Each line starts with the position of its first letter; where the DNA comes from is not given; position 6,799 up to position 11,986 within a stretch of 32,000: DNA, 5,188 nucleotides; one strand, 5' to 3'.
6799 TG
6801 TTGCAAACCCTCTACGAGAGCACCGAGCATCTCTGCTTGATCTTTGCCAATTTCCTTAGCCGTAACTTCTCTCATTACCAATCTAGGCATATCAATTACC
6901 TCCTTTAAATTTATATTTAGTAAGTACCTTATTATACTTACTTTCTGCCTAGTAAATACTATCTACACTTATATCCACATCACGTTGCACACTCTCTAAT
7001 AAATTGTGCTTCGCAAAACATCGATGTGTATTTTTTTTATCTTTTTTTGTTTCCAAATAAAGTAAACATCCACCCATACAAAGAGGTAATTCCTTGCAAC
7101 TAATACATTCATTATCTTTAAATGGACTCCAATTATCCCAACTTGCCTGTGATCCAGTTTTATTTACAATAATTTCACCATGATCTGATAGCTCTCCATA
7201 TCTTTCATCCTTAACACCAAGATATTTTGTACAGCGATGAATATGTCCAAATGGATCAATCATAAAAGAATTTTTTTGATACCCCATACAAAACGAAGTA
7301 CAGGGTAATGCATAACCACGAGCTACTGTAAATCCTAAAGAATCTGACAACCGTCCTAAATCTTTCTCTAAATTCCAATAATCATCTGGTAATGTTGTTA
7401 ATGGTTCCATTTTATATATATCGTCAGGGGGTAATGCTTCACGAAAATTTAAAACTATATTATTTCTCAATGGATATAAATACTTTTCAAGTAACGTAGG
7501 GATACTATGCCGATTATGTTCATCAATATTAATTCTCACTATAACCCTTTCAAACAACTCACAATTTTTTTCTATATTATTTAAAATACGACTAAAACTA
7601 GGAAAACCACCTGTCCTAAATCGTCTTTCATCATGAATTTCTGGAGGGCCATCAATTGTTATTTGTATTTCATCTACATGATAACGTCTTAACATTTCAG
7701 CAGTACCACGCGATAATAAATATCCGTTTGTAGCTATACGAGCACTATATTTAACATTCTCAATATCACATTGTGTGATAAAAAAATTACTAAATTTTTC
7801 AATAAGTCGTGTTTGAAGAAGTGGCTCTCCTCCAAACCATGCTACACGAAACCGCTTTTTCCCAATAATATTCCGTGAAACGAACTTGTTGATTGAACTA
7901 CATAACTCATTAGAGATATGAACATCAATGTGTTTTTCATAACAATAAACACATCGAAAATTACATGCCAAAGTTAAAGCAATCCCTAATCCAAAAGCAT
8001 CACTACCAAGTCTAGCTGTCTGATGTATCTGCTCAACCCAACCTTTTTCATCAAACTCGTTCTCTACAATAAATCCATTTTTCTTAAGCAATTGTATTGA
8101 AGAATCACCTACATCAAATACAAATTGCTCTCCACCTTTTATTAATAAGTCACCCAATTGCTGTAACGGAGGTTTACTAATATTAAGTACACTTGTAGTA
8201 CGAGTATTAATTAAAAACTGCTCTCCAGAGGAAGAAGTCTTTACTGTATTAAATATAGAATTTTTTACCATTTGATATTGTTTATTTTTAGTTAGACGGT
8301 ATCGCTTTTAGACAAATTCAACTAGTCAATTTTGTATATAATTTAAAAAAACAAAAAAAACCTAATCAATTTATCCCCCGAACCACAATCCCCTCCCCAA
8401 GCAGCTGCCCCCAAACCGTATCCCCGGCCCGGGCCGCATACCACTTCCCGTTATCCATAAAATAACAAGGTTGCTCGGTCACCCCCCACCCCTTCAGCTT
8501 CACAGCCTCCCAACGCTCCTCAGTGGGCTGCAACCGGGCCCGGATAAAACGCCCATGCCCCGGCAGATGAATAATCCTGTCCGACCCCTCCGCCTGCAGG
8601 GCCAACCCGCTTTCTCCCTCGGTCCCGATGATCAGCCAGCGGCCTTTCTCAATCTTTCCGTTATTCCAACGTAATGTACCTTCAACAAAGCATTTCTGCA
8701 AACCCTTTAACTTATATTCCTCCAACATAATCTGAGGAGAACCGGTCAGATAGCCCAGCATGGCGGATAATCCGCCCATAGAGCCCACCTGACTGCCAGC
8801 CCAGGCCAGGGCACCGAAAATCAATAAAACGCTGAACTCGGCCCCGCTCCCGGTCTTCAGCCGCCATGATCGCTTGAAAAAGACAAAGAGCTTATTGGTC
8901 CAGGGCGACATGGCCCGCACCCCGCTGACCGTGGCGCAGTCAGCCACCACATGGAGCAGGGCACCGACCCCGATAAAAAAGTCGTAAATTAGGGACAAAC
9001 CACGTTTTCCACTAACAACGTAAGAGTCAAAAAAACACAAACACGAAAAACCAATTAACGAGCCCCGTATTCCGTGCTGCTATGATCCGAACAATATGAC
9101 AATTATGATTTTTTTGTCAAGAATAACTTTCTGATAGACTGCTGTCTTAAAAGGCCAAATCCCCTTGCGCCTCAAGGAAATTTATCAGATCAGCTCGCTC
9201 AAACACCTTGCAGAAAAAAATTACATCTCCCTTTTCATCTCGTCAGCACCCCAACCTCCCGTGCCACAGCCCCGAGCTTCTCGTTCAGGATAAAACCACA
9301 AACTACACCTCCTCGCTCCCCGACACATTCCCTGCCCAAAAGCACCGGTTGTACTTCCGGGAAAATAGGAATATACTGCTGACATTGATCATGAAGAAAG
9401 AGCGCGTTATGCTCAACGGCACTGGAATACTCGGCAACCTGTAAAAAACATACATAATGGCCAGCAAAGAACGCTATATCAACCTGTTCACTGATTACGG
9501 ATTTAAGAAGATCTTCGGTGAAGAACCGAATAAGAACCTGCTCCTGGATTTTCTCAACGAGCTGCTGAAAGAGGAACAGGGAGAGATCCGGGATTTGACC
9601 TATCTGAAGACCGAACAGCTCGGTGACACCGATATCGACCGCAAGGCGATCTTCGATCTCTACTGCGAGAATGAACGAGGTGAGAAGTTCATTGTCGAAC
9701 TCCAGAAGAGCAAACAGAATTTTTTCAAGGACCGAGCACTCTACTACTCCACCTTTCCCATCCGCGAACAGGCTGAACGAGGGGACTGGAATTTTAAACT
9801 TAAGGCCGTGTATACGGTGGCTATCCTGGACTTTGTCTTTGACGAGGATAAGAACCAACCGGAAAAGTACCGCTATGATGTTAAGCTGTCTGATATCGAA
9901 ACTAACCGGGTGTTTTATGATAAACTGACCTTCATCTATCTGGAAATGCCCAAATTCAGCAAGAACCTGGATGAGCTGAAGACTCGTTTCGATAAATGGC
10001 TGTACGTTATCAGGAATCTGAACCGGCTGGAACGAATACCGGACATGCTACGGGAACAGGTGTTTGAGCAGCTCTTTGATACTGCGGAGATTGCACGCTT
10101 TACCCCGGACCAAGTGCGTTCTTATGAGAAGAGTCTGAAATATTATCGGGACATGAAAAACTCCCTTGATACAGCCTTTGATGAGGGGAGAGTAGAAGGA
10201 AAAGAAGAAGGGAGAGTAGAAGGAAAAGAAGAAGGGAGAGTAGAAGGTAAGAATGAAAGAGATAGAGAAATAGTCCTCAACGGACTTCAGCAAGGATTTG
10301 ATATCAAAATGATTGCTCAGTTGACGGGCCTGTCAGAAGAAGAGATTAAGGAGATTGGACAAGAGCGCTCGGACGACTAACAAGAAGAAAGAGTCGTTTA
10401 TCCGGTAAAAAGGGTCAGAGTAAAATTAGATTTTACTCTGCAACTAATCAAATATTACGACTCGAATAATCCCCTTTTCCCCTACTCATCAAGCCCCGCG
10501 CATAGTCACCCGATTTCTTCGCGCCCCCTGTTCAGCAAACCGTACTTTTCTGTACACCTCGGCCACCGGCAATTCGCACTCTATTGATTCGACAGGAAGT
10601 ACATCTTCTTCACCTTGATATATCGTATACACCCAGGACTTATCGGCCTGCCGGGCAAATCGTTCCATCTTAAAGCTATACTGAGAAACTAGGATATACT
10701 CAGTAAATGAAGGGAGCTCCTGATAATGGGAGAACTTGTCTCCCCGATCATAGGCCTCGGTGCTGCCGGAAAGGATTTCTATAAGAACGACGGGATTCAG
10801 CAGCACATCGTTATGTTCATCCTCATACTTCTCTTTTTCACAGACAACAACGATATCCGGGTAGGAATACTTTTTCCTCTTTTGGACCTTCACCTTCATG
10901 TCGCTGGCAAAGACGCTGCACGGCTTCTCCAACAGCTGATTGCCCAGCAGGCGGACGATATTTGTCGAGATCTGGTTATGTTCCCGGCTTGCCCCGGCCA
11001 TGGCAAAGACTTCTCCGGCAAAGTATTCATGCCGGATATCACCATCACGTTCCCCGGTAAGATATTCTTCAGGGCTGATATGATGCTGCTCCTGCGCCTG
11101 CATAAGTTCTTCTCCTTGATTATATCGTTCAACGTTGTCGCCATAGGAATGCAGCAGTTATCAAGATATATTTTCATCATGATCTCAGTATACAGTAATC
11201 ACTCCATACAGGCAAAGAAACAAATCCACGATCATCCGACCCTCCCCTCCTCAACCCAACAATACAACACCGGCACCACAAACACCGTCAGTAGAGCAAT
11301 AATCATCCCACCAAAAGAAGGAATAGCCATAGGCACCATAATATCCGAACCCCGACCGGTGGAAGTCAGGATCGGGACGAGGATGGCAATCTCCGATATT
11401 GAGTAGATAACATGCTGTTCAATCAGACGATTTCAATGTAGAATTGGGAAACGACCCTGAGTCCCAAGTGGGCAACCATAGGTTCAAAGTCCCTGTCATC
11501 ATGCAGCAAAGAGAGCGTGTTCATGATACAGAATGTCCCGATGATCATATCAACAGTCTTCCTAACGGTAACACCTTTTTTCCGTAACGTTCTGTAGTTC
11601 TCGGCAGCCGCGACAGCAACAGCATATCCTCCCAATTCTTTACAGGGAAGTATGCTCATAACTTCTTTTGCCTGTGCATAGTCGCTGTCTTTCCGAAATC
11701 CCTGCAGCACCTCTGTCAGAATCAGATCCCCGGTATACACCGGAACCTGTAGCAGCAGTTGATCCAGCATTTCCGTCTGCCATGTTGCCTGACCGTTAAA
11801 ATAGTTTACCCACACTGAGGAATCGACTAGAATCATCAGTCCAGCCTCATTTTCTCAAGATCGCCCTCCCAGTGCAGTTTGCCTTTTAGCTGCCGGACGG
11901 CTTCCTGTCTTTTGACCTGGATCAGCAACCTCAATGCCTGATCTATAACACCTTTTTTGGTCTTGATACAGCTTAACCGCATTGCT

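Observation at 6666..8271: Radical SAM/SPASM maturase-like gene followed by a 74-aa two-Cys peptide: candidate orphan RiPP pair with mismatched composition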

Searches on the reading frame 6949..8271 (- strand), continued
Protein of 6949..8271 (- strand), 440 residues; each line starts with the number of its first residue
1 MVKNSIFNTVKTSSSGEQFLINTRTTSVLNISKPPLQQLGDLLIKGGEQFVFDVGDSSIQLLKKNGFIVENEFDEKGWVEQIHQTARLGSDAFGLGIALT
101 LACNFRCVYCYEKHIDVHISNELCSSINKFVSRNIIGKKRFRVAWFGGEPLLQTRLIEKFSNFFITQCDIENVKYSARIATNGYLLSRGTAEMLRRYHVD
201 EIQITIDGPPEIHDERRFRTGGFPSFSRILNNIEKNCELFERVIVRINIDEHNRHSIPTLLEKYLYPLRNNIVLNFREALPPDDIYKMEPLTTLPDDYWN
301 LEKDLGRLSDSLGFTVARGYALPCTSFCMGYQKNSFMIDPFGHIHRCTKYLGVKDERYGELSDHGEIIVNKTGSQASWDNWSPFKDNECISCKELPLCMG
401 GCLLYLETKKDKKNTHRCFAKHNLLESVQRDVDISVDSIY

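Call 77: search_protein_families(library=padloc, proteins=[window:6949-8271:-], max_evalue=0.001)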
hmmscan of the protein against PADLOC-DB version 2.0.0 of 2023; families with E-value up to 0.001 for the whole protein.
window:6949-8271:- (440 aa): 2 families
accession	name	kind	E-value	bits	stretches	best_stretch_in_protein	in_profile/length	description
PDLC02903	pVip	-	6.1e-12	43.6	1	99-213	6-107/257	Viperins not associated with kinases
PDLC02904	pVip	-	7.5e-09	33.5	1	99-236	9-139/262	Viperins associated with kinases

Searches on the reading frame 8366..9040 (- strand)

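Call 3: search_protein_families(library=ncbifam, proteins=[window:8366-9040:-], max_evalue=0.1)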
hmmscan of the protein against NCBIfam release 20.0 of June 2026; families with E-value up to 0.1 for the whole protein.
window:8366-9040:- (224 aa): 0 families

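Call 4: search_protein_families(library=pfam, proteins=[window:8366-9040:-], max_evalue=0.1)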
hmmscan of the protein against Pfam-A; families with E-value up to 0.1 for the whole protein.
window:8366-9040:- (224 aa): 1 family
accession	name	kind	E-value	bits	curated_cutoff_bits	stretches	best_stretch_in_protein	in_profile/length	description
PF04307.19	YdjM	-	1.7e-05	24.9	29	1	17-95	89-163/176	YdjM inner membrane protein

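Call 77: search_protein_families(library=padloc, proteins=[window:8366-9040:-], max_evalue=0.001)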
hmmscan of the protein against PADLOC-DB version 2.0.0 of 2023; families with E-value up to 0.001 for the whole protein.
window:8366-9040:- (224 aa): 0 families

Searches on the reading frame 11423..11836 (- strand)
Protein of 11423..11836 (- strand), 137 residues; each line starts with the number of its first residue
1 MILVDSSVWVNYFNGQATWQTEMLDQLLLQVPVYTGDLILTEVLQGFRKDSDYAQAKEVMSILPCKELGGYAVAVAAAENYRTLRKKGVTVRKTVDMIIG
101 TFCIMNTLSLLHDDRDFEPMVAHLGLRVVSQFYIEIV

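Call 48: search_protein_families(library=pfam, proteins=[window:11423-11836:-], max_evalue=0.001)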
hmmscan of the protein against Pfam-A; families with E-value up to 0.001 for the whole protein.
window:11423-11836:- (137 aa): 1 family
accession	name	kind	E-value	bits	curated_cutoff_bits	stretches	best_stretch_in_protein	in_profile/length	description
PF01850.27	PIN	-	6.6e-06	27.2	23.6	1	2-118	1-115/120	PIN domain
